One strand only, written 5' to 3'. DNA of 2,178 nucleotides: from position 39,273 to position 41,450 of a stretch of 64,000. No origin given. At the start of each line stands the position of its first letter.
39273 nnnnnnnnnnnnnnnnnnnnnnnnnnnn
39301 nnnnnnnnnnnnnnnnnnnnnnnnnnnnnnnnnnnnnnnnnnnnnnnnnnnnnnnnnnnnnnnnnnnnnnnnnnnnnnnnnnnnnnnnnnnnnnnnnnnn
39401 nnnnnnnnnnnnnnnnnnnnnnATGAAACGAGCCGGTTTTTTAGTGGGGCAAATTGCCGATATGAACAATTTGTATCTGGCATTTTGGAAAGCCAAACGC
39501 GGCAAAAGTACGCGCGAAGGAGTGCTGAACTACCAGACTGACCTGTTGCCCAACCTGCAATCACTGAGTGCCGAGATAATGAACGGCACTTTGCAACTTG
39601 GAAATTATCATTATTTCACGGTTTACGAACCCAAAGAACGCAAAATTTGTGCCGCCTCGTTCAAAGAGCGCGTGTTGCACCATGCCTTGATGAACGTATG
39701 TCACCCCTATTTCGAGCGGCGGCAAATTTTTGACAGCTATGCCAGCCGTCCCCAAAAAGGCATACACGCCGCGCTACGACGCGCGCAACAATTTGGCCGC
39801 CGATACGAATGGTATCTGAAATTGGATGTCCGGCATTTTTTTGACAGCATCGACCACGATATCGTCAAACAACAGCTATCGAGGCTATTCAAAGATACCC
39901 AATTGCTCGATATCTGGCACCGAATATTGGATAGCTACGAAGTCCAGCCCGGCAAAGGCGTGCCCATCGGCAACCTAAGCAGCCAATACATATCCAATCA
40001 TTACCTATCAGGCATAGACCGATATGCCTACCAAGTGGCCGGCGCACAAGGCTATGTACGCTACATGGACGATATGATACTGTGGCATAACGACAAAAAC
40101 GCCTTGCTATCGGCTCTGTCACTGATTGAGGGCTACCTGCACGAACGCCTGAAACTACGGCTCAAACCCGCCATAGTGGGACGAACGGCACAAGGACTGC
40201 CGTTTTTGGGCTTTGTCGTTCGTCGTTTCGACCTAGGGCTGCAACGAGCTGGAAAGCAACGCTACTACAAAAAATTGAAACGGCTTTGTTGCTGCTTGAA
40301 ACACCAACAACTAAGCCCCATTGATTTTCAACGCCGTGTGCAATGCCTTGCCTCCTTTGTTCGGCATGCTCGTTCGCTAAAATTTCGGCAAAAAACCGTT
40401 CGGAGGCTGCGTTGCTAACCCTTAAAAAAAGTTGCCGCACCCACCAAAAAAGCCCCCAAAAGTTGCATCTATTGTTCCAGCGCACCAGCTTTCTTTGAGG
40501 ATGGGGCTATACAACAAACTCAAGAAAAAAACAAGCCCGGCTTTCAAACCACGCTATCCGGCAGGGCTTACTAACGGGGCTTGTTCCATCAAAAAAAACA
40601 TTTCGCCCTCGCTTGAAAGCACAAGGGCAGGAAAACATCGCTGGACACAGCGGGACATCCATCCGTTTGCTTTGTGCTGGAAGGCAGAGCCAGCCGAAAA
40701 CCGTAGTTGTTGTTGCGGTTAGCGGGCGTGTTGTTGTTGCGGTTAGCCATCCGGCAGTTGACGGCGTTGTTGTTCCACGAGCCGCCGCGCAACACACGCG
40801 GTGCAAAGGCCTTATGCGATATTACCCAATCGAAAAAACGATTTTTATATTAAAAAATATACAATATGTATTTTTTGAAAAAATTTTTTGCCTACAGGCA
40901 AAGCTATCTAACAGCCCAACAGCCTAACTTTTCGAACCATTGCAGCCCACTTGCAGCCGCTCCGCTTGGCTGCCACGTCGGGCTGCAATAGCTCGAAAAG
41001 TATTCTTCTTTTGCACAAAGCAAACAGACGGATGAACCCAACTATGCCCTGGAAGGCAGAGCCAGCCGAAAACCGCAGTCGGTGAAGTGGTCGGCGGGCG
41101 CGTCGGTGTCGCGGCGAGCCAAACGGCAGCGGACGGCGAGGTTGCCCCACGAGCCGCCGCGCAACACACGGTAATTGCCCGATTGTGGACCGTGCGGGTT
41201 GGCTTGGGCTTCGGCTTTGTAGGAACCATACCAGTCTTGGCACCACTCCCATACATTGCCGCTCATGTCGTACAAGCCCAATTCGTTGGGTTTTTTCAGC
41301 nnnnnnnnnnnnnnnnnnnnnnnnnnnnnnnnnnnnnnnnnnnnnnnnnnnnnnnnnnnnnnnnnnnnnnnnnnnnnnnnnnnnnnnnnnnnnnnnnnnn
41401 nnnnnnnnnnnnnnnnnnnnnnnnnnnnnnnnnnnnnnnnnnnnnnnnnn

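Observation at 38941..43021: Complete diversity-generating retroelement (HRDC accessory, RT, TR, VR-bearing FGE/CLec-fold target)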

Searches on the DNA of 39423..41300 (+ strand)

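Call 27: search_rna_families(source=window, start=40300, end=41300, threshold=evalue, max_evalue=10)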
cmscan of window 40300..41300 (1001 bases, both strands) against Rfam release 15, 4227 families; matches with E-value up to 10: 6.
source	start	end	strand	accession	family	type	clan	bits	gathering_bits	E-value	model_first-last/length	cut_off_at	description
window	40925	41003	-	RF01902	MIR439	Gene; miRNA;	-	27.1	90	0.0099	1-93/93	no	MIR439 microRNA precursor family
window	40831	40860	+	RF02433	SpF36_sRNA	Gene; sRNA;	-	19.6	48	8.8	1-51/51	no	Streptococcus sRNA SpF36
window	40825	40899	-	RF00788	mir-287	Gene; miRNA;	-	16.7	80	2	1-73/73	no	mir-287 microRNA precursor family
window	40927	41001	-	RF03976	MIR898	Gene; miRNA;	-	16.4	75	2.2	1-154/154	no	MIR898 microRNA precursor family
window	40678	40794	-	RF02242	Xoo5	Gene; sRNA;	-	14.6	50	4.5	1-124/124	no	Xanthomonadaceae sRNA Xoo5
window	40850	40878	+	RF03119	dCoV-5UTR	Cis-reg;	CL00116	12.9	102.9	5.8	9-38/294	no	Deltacoronavirus 5'UTR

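Call 45: build_rna_model(alignment_id=A3)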
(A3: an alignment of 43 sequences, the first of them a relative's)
Model R1 built from alignment A3 (43 sequences, 215 columns); structure: RNAalifold consensus.
model positions 146; base pairs 24; branch points 2; effective number of sequences 7.07; information 0.59 bits per position. Calibrated on 0.2 Mb of random sequence (short: E-values are rough).
structure used (alignment columns):
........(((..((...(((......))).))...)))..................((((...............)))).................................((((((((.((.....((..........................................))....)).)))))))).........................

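Call 46: search_with_rna_model(model_id=R1, source=window, max_evalue=1, show_alignments=1)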
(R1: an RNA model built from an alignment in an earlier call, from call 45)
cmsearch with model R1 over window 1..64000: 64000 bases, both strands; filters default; matches with E-value up to 1: 1.
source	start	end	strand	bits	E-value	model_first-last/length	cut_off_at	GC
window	40517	40679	-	55.2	6.3e-14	1-146/146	no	0.5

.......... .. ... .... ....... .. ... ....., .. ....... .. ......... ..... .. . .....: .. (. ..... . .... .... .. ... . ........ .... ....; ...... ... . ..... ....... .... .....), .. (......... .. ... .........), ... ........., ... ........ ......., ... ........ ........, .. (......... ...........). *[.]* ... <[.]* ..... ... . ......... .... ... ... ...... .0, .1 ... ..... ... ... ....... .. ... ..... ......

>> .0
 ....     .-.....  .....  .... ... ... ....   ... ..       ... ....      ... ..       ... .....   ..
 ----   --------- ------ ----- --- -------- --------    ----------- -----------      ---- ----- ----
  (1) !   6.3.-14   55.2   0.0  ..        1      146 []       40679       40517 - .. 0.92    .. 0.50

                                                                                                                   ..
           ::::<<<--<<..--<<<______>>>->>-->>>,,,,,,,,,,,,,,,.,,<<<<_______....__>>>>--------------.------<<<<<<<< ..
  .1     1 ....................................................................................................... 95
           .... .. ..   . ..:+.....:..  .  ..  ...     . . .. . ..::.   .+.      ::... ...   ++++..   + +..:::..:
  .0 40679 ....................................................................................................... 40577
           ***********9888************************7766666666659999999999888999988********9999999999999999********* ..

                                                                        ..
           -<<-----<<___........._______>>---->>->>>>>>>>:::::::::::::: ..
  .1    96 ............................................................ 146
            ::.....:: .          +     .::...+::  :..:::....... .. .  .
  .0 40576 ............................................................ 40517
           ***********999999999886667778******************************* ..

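Call 67: search_with_rna_model(model_id=R1, sources=[L001, L002, L003, L004, L005, L006, L007, L008, L009, L010, L011, L012, L013, L014, L015, L016, L017, L018, L019, L020, L021, L022, L023, L024, L025, L026, L027, L028, L029, L030, L031, L032, L033, L034, L035, L036, L037, L038, L039, L040, L041, L042, L043, L044, L045, L046, L047, L048, L049, L050, L051, L052, L053, L054, L055, L056, L057, L058, L059, L060, L061, L062, L063, L064, L065, L066, L067, L068, L069, L070, L071, L072, L073, L074, L075, L076, L077, L078, L079, L080, L081, L082, L083], max_evalue=0.001)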
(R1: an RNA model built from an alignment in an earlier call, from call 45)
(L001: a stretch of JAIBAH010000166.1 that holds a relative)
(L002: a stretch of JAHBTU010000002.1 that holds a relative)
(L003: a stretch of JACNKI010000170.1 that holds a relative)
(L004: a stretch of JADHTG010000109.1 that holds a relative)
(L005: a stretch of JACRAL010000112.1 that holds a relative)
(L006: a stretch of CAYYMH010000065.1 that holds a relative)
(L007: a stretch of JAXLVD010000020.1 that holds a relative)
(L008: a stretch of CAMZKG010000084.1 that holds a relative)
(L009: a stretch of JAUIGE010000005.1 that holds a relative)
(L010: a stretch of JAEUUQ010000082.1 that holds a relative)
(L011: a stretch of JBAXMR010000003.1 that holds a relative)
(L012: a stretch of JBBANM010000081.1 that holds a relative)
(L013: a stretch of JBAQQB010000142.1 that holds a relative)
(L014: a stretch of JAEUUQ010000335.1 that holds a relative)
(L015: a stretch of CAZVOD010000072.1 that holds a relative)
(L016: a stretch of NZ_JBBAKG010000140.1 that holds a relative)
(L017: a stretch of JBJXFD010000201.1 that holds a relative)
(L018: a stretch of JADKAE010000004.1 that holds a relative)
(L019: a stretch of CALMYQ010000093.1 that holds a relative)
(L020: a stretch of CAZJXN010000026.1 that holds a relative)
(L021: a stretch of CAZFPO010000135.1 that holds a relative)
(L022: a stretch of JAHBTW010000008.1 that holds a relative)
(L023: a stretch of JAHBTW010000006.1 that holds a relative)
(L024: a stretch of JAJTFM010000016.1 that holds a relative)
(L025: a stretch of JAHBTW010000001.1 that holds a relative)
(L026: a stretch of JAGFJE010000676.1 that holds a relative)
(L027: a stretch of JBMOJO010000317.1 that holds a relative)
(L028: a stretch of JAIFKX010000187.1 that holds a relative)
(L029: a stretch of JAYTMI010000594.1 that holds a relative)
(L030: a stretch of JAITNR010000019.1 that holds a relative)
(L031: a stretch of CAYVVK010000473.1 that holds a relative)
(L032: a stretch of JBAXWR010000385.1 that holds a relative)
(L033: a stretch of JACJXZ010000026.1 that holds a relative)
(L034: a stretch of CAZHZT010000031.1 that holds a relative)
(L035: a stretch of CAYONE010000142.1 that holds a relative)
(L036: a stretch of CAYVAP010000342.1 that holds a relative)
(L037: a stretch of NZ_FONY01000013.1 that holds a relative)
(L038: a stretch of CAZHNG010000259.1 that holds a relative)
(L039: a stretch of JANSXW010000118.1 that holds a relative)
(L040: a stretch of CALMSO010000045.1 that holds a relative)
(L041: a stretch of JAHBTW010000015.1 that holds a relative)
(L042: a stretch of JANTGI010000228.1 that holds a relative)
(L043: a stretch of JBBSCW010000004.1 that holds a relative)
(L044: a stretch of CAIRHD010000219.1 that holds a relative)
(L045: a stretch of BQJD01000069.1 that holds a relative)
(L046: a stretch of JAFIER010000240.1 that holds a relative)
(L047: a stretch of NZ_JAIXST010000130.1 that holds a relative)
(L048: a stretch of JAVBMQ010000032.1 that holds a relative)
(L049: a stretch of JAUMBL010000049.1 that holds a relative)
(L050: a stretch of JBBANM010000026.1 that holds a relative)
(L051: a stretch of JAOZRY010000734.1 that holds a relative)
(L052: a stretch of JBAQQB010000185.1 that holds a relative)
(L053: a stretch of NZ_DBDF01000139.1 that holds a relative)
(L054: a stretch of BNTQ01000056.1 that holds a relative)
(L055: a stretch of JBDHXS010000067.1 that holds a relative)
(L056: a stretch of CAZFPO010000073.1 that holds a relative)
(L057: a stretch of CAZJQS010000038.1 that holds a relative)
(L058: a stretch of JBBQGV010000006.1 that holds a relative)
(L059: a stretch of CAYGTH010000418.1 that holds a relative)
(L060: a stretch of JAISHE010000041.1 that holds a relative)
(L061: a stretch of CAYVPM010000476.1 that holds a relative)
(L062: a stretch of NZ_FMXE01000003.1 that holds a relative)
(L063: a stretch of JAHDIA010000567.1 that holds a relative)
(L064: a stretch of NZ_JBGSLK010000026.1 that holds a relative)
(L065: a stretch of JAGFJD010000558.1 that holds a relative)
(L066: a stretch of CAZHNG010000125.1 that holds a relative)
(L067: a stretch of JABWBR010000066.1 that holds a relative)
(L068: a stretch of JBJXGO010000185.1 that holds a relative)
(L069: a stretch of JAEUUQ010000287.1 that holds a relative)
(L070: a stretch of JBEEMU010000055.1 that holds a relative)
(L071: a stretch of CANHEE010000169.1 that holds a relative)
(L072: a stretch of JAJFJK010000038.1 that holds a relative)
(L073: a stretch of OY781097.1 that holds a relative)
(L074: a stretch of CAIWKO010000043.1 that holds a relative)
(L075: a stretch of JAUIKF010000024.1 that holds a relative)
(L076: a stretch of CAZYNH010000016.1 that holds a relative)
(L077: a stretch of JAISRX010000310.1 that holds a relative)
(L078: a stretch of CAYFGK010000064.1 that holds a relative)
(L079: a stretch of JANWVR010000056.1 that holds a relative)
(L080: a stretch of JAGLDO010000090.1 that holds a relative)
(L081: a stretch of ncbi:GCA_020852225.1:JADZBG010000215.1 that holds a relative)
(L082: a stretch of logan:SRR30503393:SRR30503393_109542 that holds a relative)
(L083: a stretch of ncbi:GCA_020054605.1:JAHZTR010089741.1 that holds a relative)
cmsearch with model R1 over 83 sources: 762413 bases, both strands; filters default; matches with E-value up to 0.001: 81.
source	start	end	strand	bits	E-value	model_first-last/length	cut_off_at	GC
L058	7131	7281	+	125.4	3.3e-32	1-146/146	no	0.52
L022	7135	7282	+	120.2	8.9e-31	1-146/146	no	0.58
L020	7171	7323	+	114.9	2.7e-29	1-146/146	no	0.44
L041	7130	7279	+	114.3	3.8e-29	1-146/146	no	0.63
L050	7580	7734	+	114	4.5e-29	1-146/146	no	0.52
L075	7126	7274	+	113.8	5.3e-29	1-146/146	no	0.43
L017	5257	5409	+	113.6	5.9e-29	1-146/146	no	0.49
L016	7137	7285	+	112.9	9.5e-29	1-146/146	no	0.51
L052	7130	7279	+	111.8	1.8e-28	1-146/146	no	0.52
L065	3069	3219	+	111.8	1.9e-28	1-146/146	no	0.57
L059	2552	2695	+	111.7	2e-28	1-146/146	no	0.49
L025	7155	7305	+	111.2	2.6e-28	1-146/146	no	0.56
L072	365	517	+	111.1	2.9e-28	1-146/146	no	0.46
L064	7163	7312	+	111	3.2e-28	1-146/146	no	0.51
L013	2095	2242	+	110.9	3.3e-28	1-146/146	no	0.61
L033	7157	7303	+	110.4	4.4e-28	1-146/146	no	0.59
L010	7115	7263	+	108.8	1.3e-27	1-146/146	no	0.6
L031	1503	1644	+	108.7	1.3e-27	1-146/146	no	0.54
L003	5932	6064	+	108.5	1.5e-27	1-146/146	no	0.38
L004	2190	2322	+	108.5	1.5e-27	1-146/146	no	0.38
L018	7115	7264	+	108.3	1.7e-27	1-146/146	no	0.59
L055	7110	7258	+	107.4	3.1e-27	1-146/146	no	0.49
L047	1751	1899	+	107.4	3.1e-27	1-146/146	no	0.49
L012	7677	7834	+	105.9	8.1e-27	1-146/146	no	0.48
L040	7155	7304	+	105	1.4e-26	1-146/146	no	0.54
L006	2828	2975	+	104.7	1.7e-26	1-146/146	no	0.45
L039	7130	7273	+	103.8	2.9e-26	1-146/146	no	0.51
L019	7135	7285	+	103.7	3.2e-26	1-146/146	no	0.58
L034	7128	7274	+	103.7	3.3e-26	1-146/146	no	0.43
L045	5345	5533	+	103.3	4.1e-26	1-146/146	no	0.53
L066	7176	7329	+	102.5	6.7e-26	1-146/146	no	0.45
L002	7162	7324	+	101.8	1e-25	1-146/146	no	0.63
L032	2550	2714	+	101.3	1.4e-25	1-146/146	no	0.45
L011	7136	7278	+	100.3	2.7e-25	1-146/146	no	0.36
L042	1593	1731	+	99.8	3.8e-25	1-146/146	no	0.45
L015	1727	1888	+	99.8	3.9e-25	1-146/146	no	0.47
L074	7136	7269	+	98.1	1.1e-24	1-146/146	no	0.35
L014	4607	4763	+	97.1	2.1e-24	1-146/146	no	0.54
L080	2598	2733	+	96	4.2e-24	1-146/146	no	0.35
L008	6487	6617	+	93.6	1.9e-23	1-146/146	no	0.4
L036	1633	1781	+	93.1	2.8e-23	1-146/146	no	0.56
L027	3516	3668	+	92.9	3e-23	1-146/146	no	0.5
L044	4338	4471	+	92.7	3.5e-23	1-146/146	no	0.34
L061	2550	2713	+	91.2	8.9e-23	1-146/146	no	0.46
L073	7127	7256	+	90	2e-22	1-146/146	no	0.33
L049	3252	3423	+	89.1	3.5e-22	1-146/146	no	0.59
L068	7212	7399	+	87.8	8e-22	1-146/146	no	0.56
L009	8106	8281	+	87.6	9e-22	1-146/146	no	0.45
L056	7135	7268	+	87.5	9.6e-22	1-146/146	no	0.4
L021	1818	1951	+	87.5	9.7e-22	1-146/146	no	0.3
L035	3770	3904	+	87.4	1e-21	1-146/146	no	0.34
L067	7146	7311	+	86.4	1.9e-21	1-146/146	no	0.62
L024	7093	7246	+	86.2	2.1e-21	1-146/146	no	0.55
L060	5342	5504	+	86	2.5e-21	1-146/146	no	0.47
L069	3194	3360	+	85.6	3.1e-21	1-146/146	no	0.62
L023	7147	7293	+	82.8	1.8e-20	1-146/146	no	0.6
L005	4659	4806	+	77.8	4.5e-19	1-146/146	no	0.37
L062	7130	7261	+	76.7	8.9e-19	1-146/146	no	0.48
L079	3808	3959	+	75.8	1.6e-18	1-146/146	no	0.58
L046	6813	6955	+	75.3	2.2e-18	1-146/146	no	0.38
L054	2063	2201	+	75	2.7e-18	1-146/146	no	0.36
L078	6112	6252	+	74.6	3.3e-18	1-146/146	no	0.52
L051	1753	1913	+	72.8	1.1e-17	1-146/146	no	0.45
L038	6895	7055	+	71.3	2.8e-17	1-146/146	no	0.39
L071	3382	3515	+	70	6.5e-17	1-146/146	no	0.35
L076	52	186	+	68.3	1.9e-16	1-146/146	no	0.41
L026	7128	7339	+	67.7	2.7e-16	1-146/146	no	0.58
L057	1960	2092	+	63.3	4.6e-15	1-146/146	no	0.46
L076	7142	7276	+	62.3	8.2e-15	1-146/146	no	0.42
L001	1744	1880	+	60.1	3.3e-14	1-146/146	no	0.37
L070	2003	2147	+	56.2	4e-13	1-146/146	no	0.47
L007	9441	9585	+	55.5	6.2e-13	1-146/146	no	0.47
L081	7095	7257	-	55.2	7.5e-13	1-146/146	no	0.5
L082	1711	1873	-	55.2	7.5e-13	1-146/146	no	0.5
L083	2025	2187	-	55.2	7.5e-13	1-146/146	no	0.5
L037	7136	7276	+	49.2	3.4e-11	1-146/146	no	0.44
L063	3559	3689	+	44.1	8.9e-10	1-146/146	no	0.31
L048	7127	7262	+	40.3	9.8e-09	1-146/146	no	0.31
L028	1955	2099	+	36.1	1.5e-07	1-146/146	no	0.41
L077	7124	7251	+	33.5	7.6e-07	1-146/146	no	0.45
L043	2128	2269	+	33.3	8.3e-07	1-146/146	no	0.41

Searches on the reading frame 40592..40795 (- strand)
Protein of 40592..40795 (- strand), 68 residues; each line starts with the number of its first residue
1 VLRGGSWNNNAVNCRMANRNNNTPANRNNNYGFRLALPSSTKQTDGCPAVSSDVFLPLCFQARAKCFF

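Call 54: find_encoding_contigs(protein=window:40592-40795:-, flank=3000, max_places=10)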
Protein seq(68 aa) (68 aa): no gene with exactly this product is on record in the collection.
